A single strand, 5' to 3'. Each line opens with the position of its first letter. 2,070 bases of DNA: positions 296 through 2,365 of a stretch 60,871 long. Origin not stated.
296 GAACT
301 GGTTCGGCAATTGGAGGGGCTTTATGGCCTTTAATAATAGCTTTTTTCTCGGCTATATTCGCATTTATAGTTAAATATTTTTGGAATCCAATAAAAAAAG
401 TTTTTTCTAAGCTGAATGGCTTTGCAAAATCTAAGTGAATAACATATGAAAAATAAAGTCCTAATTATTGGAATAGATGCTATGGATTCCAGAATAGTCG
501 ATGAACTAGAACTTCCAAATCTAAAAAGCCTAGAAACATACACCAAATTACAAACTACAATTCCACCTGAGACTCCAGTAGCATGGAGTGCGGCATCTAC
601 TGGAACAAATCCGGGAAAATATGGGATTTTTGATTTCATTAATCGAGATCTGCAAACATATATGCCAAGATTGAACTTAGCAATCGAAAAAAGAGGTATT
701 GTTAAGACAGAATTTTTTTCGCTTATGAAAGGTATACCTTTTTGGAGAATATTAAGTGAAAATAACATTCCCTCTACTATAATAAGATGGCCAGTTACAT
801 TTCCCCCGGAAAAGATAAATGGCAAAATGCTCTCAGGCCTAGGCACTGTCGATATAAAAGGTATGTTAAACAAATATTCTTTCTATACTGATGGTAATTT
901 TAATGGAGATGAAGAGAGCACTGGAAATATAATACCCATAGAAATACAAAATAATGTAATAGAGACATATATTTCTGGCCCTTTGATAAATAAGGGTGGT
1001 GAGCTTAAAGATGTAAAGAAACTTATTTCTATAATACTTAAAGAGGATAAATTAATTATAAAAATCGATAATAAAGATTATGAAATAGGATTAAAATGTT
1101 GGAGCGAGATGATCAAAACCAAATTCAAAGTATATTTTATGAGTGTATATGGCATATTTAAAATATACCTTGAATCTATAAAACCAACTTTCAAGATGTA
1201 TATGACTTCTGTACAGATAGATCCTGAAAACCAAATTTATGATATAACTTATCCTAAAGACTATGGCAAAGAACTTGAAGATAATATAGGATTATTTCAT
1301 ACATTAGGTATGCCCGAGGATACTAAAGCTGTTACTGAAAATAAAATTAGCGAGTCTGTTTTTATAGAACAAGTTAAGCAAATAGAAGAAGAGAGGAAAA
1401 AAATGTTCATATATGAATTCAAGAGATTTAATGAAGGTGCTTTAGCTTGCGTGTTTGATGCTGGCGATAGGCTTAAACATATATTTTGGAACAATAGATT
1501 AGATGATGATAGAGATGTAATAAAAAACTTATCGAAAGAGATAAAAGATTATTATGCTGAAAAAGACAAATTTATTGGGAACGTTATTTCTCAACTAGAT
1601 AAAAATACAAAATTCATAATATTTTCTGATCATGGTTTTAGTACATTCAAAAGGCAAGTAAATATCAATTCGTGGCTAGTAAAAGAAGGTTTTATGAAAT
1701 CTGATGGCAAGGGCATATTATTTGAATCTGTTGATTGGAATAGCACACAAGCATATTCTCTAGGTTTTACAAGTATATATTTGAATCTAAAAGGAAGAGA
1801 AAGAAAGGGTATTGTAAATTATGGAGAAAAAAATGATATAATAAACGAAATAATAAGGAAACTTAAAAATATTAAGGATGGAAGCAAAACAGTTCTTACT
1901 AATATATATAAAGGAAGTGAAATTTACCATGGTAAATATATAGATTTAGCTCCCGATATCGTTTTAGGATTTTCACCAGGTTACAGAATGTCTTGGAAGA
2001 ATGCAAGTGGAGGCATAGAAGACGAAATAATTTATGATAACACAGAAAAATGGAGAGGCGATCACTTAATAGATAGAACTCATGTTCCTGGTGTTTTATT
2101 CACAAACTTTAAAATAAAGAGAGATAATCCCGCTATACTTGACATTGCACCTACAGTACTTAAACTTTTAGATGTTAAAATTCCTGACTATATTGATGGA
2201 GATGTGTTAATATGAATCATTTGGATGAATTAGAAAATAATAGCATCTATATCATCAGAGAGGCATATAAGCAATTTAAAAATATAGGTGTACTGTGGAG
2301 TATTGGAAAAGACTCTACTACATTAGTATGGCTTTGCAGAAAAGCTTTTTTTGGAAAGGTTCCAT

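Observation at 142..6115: cysD-cysN flanked by two alkaline-phosphatase-superfamily enzymes, with no APS kinase or sulfotransferase: candidate non-canonical sulfation operon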

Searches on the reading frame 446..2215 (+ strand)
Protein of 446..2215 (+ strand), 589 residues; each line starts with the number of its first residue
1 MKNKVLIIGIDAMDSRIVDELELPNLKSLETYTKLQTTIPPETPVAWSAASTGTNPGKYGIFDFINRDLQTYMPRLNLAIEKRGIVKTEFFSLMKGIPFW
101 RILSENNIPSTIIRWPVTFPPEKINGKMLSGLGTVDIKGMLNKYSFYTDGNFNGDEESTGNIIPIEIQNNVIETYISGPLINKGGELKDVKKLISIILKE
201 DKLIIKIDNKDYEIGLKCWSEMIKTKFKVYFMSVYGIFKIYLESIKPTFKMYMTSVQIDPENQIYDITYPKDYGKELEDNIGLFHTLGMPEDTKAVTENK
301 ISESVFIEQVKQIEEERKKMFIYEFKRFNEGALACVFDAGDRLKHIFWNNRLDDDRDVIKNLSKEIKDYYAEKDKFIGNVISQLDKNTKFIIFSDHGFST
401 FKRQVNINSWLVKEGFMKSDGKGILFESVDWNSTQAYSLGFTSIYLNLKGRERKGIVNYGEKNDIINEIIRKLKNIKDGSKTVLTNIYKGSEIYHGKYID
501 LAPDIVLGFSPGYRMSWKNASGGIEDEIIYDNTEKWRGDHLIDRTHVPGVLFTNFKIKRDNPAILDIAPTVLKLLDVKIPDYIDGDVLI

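Call 3: search_protein_families(library=pfam, proteins=[window:446-2215:+], max_evalue=0.01)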
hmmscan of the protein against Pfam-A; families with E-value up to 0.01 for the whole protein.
window:446-2215:+ (589 aa): 2 families
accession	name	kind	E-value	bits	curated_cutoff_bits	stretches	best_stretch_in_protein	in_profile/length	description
PF01663.27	Phosphodiest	-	5.1e-29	102.4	23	1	5-516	1-324/342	Type I phosphodiesterase / nucleotide pyrophosphatase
PF00884.28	Sulfatase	-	0.00062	19.6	25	1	372-402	212-247/301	Sulfatase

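Call 4: search_protein_families(library=ncbifam, proteins=[window:446-2215:+], max_evalue=0.01)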
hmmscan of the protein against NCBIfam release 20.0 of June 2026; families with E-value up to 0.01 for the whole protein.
window:446-2215:+ (589 aa): 1 family
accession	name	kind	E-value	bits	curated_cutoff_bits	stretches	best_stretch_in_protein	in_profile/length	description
TIGR01307.1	pgm_bpd_ind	equivalog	0.0053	15.3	330.65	0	536-588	451-503/504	2,3-bisphosphoglycerate-independent phosphoglycerate mutase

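Call 25: find_homologous_proteins(query=window:446-2215:+, max_evalue=1e-10)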
Query window:446-2215:+ (589 aa): 991 proteins with E <= 1e-10 among 8000 candidates; the best 120 are listed.
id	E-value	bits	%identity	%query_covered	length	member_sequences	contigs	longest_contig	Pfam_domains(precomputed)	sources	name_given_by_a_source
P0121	0.0e+0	1331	100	100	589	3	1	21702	PF01663.28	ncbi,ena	-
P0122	0.0e+0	1269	96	100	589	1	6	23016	PF01663.28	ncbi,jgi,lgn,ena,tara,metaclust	tara:strand:+ start:220 stop:1989 length:1770 start_codon:yes stop_codon:yes gene_type:complete|meta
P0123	2.9e-266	903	67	100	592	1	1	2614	PF01663.28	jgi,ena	-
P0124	1.7e-265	900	67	100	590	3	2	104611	PF01663.28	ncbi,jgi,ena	-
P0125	1.4e-260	884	67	100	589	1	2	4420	PF01663.28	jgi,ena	-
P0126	1.9e-255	867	65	100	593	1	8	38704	PF01663.28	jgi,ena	-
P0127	1.3e-253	861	65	100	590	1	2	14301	PF01663.28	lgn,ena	-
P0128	7.1e-253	859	66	100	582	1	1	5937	PF01663.28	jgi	jgi:predicted AlkP superfamily phosphohydrolase/phosphomutase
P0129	4.2e-248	843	63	100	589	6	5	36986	PF01663.28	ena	-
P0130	1.7e-246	837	64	100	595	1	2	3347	PF01663.28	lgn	-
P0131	2.7e-246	837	63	99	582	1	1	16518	PF01663.28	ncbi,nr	ncbi:MAG: hypothetical protein GON13_02100 [Nanoarchaeota archaeon]|nr:hypothetical protein [Nanoarc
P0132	1.1e-245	835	63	100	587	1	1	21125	PF01663.28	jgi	jgi:predicted AlkP superfamily phosphohydrolase/phosphomutase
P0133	1.4e-245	834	63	100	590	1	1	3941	PF01663.28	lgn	-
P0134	2.4e-244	830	62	100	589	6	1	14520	PF01663.28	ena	-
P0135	3.4e-243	827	62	100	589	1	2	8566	PF01663.28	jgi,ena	-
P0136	1.8e-242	824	63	100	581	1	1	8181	PF01663.28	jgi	-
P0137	2.5e-242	824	63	100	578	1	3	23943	PF01663.28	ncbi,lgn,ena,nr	ncbi:MAG: alkaline phosphatase family protein [Candidatus Omnitrophica bacterium]|nr:alkaline phosph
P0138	3.5e-242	823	63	100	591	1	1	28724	PF01663.28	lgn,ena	-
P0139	1.5e-240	818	61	100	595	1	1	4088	PF01663.28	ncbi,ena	-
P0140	1.5e-236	805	62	100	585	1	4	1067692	PF01663.28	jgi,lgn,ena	jgi:predicted AlkP superfamily phosphohydrolase/phosphomutase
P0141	1.6e-234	798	60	100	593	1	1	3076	PF01663.28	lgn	-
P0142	3.1e-230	784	61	100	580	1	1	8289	PF01663.28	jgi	jgi:predicted AlkP superfamily phosphohydrolase/phosphomutase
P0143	6.4e-229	779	61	100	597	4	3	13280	PF01663.28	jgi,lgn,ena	-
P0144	7.7e-229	779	58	100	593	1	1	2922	PF01663.28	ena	-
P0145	7.9e-226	769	58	100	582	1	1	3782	PF01663.28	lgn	-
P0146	2.8e-219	748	56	100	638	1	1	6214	PF01663.28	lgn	-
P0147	4.1e-216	737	56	99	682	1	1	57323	PF01663.28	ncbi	ncbi:MAG: alkaline phosphatase family protein [Candidatus Aenigmatarchaeota archaeon]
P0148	7.5e-216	736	55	99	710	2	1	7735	PF01663.28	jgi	-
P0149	1.5e-215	735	55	100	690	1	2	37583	PF01663.28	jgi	jgi:predicted AlkP superfamily phosphohydrolase/phosphomutase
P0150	2.0e-215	735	54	100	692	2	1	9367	PF01663.28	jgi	-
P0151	5.2e-215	734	54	99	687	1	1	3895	PF01663.28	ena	-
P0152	8.3e-214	730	53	100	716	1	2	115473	PF01663.28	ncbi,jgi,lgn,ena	-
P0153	1.5e-213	729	55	99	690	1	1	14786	PF01663.28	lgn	-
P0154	2.8e-213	728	55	99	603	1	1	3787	PF01663.28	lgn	-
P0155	3.0e-213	728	54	100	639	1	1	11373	PF01663.28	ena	-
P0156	2.1e-212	725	56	100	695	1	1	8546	PF01663.28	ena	-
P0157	3.3e-212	724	57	99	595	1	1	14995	PF01663.28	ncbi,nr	ncbi:MAG: alkaline phosphatase family protein [Nanoarchaeota archaeon]|nr:alkaline phosphatase famil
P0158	2.2e-211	721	54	100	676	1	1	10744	PF01663.28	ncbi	-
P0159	3.1e-210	718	53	99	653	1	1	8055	PF01663.28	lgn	-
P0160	8.1e-210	716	54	100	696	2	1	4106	PF01663.28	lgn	-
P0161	1.7e-209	715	54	99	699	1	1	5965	PF01663.28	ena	-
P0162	1.3e-208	712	53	99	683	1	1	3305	PF01663.28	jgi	jgi:predicted AlkP superfamily phosphohydrolase/phosphomutase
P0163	3.2e-208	711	53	100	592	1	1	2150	PF01663.28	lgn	-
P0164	3.0e-207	708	53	100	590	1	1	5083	PF01663.28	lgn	-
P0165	2.1e-206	705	54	100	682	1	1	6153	PF01663.28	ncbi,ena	-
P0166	2.5e-206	705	53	100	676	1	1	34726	PF01663.28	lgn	-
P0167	4.0e-206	704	52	100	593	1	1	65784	PF01663.28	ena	-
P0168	5.0e-206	704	54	99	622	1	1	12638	PF01663.28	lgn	-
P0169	1.1e-205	703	54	98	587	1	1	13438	PF01663.28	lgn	-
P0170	4.4e-203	694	53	100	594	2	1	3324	PF01663.28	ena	-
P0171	1.7e-201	689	53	100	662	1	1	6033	PF01663.28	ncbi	-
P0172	2.0e-200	685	51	100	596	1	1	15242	PF01663.28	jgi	jgi:predicted AlkP superfamily phosphohydrolase/phosphomutase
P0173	3.9e-200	684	53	100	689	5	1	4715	PF01663.28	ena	-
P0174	2.8e-199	682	52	100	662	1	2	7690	PF01663.28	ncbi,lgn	-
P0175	3.6e-199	681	52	100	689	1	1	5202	PF01663.28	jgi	-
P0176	1.3e-198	679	51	100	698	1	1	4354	PF01663.28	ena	-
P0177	2.3e-197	675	51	99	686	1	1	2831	PF01663.28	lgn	-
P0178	2.3e-196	672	52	99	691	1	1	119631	PF01663.28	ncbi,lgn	-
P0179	1.4e-195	669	50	99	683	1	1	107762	PF01663.28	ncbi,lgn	-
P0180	2.9e-195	668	53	100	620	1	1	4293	PF01663.28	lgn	-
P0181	5.8e-195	667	50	100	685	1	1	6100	PF01663.28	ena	-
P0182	9.6e-194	663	52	100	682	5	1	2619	PF01663.28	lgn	-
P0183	2.1e-193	662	52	100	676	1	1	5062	PF01663.28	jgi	jgi:predicted AlkP superfamily phosphohydrolase/phosphomutase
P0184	8.7e-192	657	50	99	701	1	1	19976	PF01663.28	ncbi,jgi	-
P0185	1.3e-191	656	51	100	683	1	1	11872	PF01663.28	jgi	jgi:predicted AlkP superfamily phosphohydrolase/phosphomutase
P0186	5.3e-191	654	50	99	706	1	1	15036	PF01663.28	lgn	-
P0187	2.9e-190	652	49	100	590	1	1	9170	PF01663.28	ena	-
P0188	4.3e-190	651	51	100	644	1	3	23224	PF01663.28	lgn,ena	-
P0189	7.1e-190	651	51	100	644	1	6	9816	PF01663.28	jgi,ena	-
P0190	1.1e-189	650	50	99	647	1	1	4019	PF01663.28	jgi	jgi:predicted AlkP superfamily phosphohydrolase/phosphomutase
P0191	1.2e-189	650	52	100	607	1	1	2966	PF01663.28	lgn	-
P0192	1.7e-189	649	50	100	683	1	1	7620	PF01663.28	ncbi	-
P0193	7.3e-189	647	50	99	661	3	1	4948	PF01663.28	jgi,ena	-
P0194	4.0e-188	645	50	99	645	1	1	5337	PF01663.28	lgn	-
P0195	5.6e-188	644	51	100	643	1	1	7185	PF01663.28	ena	-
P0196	5.2e-187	641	49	99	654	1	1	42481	PF01663.28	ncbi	-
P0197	1.6e-186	639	49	100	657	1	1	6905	PF01663.28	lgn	-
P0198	1.8e-186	639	49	100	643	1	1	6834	PF01663.28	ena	-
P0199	5.8e-186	638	51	100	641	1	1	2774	PF01663.28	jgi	-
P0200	8.8e-186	637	49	100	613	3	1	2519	PF01663.28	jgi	jgi:predicted AlkP superfamily phosphohydrolase/phosphomutase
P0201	9.4e-186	637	50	99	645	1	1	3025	PF01663.28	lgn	-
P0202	1.3e-185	636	49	100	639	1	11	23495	PF01663.28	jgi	-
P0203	1.3e-185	636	49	100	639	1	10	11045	PF01663.28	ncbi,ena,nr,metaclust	ncbi:hypothetical protein AUJ83_04450 [Candidatus Woesearchaeota archaeon CG1_02_33_12]|nr:MAG: hypo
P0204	1.8e-185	636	50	100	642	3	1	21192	PF01663.28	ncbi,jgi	-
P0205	2.5e-185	635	50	99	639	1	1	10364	PF01663.28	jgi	-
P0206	3.5e-185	635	50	99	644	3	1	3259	PF01663.28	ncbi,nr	ncbi:hypothetical protein FP803_02335 [Candidatus Woesearchaeota archaeon]|nr:hypothetical protein [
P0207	8.6e-185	634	51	98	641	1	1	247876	PF01663.28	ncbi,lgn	-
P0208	1.4e-184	633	49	100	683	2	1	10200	PF01663.28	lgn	-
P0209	2.7e-184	632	55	84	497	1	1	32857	PF01663.28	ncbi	ncbi:MAG: alkaline phosphatase family protein, partial [Candidatus Micrarchaeota archaeon]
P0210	3.7e-184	632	49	100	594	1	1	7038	PF01663.28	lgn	-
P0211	4.2e-184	631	49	100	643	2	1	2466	PF01663.28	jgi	-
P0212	9.0e-184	630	49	99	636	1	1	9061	PF01663.28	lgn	-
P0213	1.4e-183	630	51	99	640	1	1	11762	PF01663.28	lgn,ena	-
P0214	2.3e-183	629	48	100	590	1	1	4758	PF01663.28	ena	-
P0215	2.7e-183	629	48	99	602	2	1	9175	PF01663.28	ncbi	ncbi:MAG: alkaline phosphatase family protein [Candidatus Hydrothermarchaeaceae archaeon]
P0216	1.1e-181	623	52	99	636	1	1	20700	PF01663.28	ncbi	-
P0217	2.9e-181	622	48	99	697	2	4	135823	PF01663.28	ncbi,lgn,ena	-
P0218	3.3e-181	622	56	88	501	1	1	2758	PF01663.28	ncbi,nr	ncbi:hypothetical protein GF327_00625, partial [Candidatus Woesearchaeota archaeon]|nr:hypothetical 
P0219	1.8e-180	619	50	100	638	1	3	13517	PF01663.28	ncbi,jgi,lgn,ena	-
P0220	4.1e-180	618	47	99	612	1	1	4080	PF01663.28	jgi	-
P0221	5.3e-180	618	46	100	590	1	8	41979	PF01663.28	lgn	-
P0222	1.0e-178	614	47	99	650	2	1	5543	PF01663.28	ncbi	-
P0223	4.5e-178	612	48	100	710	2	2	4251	PF01663.28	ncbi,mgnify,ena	ncbi:MAG: alkaline phosphatase family protein [Nanoarchaeota archaeon]|mgnify:CR=1 FL=1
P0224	5.5e-178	611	47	100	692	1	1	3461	PF01663.28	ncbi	-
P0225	8.9e-178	611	48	99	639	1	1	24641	PF01663.28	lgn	-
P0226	1.6e-176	606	50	100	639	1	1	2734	PF01663.28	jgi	-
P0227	8.3e-176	604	46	99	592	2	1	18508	PF01663.28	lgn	-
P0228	1.2e-175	603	48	99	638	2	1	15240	PF01663.28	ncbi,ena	-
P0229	3.3e-175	602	47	99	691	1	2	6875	PF01663.28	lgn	-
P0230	3.5e-175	602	60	80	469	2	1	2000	PF01663.28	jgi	jgi:predicted AlkP superfamily phosphohydrolase/phosphomutase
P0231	5.8e-175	601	48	99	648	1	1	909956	PF01663.28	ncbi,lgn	ncbi:MAG: alkaline phosphatase family protein [Candidatus Woesearchaeota archaeon]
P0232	8.0e-175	601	47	99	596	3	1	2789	PF01663.28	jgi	jgi:predicted AlkP superfamily phosphohydrolase/phosphomutase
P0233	1.1e-173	597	49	94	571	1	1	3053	PF01663.28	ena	-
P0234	1.1e-173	597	47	100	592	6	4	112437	PF01663.28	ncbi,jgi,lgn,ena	jgi:predicted AlkP superfamily phosphohydrolase/phosphomutase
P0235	1.8e-173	596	47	100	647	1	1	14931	PF01663.28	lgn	-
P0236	2.3e-173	596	46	99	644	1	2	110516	PF01663.28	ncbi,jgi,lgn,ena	-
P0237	3.3e-173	595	47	100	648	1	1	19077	PF01663.28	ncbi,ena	-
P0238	2.0e-170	586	47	100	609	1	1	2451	PF01663.28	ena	-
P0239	3.3e-170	586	46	99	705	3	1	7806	PF01663.28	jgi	-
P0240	3.4e-170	585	47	97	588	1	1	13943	PF01663.28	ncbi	ncbi:MAG: alkaline phosphatase family protein [archaeon]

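Call 32: find_related_loci(query=A2, collection=metagenome_contigs, flank=10000)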
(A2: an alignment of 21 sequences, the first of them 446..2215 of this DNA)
Query A2 (589 aa) in metagenome_contigs; peptide patterns used: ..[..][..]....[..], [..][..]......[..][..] (x = any residue, [..] = any of these).
599 stretches matched a pattern (row limit reached: there are more); 421 encode a relative of the query (tblastn E <= 1e-3); the best 80 are kept; 80 distinct loci.
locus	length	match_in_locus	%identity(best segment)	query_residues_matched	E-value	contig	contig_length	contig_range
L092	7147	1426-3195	67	1-589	0e+0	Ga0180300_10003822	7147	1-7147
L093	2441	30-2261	62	1-589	0e+0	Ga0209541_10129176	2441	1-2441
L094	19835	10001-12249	63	1-589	0e+0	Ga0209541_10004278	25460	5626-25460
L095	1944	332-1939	67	1-536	0e+0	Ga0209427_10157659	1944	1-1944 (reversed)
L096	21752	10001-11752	62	1-589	0e+0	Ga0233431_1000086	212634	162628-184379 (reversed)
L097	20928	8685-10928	63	1-589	0e+0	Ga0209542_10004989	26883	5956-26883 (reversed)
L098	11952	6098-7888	61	1-589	0e+0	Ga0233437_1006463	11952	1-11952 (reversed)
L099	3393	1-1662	62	35-589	0e+0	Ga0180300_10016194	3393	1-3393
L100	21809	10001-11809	53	2-588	0e+0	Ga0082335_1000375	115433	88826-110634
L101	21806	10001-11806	54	4-589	0e+0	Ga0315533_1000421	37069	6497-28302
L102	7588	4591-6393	54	4-589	0e+0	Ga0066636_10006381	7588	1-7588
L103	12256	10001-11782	52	1-589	0e+0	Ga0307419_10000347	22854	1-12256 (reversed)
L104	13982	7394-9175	52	1-589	0e+0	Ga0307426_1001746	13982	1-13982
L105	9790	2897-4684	51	3-589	0e+0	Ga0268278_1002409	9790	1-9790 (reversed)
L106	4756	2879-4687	50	2-588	0e+0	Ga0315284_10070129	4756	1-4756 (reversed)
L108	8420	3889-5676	51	3-589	0e+0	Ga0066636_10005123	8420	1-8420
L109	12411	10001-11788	51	3-589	0e+0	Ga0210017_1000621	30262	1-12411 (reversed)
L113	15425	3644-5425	49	3-589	0e+0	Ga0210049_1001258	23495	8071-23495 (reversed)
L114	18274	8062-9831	51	3-585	0e+0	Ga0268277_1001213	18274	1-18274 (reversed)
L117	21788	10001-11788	48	4-589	0e+0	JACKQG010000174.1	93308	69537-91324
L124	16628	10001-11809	46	4-589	3e-180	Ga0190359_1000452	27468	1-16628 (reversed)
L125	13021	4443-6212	48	4-589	3e-178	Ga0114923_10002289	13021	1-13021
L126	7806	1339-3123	46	4-588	8e-177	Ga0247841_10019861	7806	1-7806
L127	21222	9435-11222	46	4-589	7e-175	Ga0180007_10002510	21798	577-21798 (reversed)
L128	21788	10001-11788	46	2-585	6e-174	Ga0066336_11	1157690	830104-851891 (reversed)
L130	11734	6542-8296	48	3-588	1e-170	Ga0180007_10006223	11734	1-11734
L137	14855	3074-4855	40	1-589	2e-158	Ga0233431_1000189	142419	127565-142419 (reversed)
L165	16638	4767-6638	39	2-585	3e-136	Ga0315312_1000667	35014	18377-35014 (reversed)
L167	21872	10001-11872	39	2-585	3e-134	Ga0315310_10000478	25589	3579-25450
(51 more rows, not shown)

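Call 38: search_protein_families(library=pfam, proteins=[L101:11937-12713:+, L109:11880-12092:+, L130:8338-9780:+, L128:13944-15143:+, L167:11904-13109:+, L165:11637-12539:-, L094:4064-5824:+, L094:18528-19670:-], max_evalue=0.01)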
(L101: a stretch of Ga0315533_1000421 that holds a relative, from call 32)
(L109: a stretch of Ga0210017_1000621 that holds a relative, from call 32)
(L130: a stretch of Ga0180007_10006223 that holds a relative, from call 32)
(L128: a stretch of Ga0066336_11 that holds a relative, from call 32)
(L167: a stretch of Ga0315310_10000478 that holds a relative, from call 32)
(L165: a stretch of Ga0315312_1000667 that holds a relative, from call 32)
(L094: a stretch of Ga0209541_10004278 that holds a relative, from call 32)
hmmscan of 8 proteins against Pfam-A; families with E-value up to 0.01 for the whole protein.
L101:11937-12713:+ (258 aa): 1 family
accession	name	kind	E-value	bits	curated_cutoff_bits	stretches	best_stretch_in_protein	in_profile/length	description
PF01925.25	TauE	-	3.7e-25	89.4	32.6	1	16-250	2-237/237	Sulfite exporter TauE/SafE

L109:11880-12092:+ (70 aa): 0 families

L130:8338-9780:+ (480 aa): 1 family
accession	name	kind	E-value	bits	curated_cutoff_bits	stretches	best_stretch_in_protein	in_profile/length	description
PF13346.12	ABC2_membrane_5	-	0.003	17.6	25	1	6-83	114-193/205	ABC-2 family transporter protein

L128:13944-15143:+ (399 aa): 3 families
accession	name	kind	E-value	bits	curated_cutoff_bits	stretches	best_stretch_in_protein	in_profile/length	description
PF14269.12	Arylsulfotran_2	-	1.2e-25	91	27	1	163-366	97-300/301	Arylsulfotransferase (ASST)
PF05935.17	Arylsulfotrans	-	2.4e-14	53.6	24.2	1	128-271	88-215/374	Arylsulfotransferase (ASST)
PF12550.13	GCR1_C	-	0.0092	16.7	23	0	135-188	28-80/80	Transcriptional activator of glycolytic enzymes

L167:11904-13109:+ (401 aa): 1 family
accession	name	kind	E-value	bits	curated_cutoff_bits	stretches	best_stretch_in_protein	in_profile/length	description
PF04055.27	Radical_SAM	-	0.0007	20.2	29.5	1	140-298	9-165/166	Radical SAM superfamily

L165:11637-12539:- (300 aa): 1 family
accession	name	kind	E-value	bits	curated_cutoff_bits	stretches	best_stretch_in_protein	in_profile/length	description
PF01040.23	UbiA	-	3.9e-39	134.9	34.2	1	31-269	8-236/250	UbiA prenyltransferase family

L094:4064-5824:+ (586 aa): 4 families
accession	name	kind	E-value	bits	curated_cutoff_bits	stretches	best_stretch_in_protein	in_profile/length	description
PF02543.21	Carbam_trans_N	-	3e-79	267.4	24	1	3-342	2-345/346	Carbamoyltransferase N-terminus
PF16861.10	Carbam_trans_C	-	1.1e-69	233.8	27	1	397-570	1-170/170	Carbamoyltransferase C-terminus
PF01300.24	Sua5_yciO_yrdC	-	0.00083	19.3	25.1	1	497-564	92-153/178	Telomere recombination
PF22521.2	HypF_C_2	-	0.0047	17.2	27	1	267-340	163-240/241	Carbamoyltransferase, Kae1-like Domain, second subdomain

L094:18528-19670:- (380 aa): 3 families
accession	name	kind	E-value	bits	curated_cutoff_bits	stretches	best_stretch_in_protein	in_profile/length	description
PF13472.12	Lipase_GDSL_2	-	5.4e-10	40.5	32.9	1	102-165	1-69/178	GDSL-like Lipase/Acylhydrolase family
PF16822.11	ALGX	-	1.3e-07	32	26.5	1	275-376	26-132/268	SGNH hydrolase-like domain, acetyltransferase AlgX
PF00657.28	Lipase_GDSL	-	0.00097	19.8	23.6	1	100-370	1-208/208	GDSL-like Lipase/Acylhydrolase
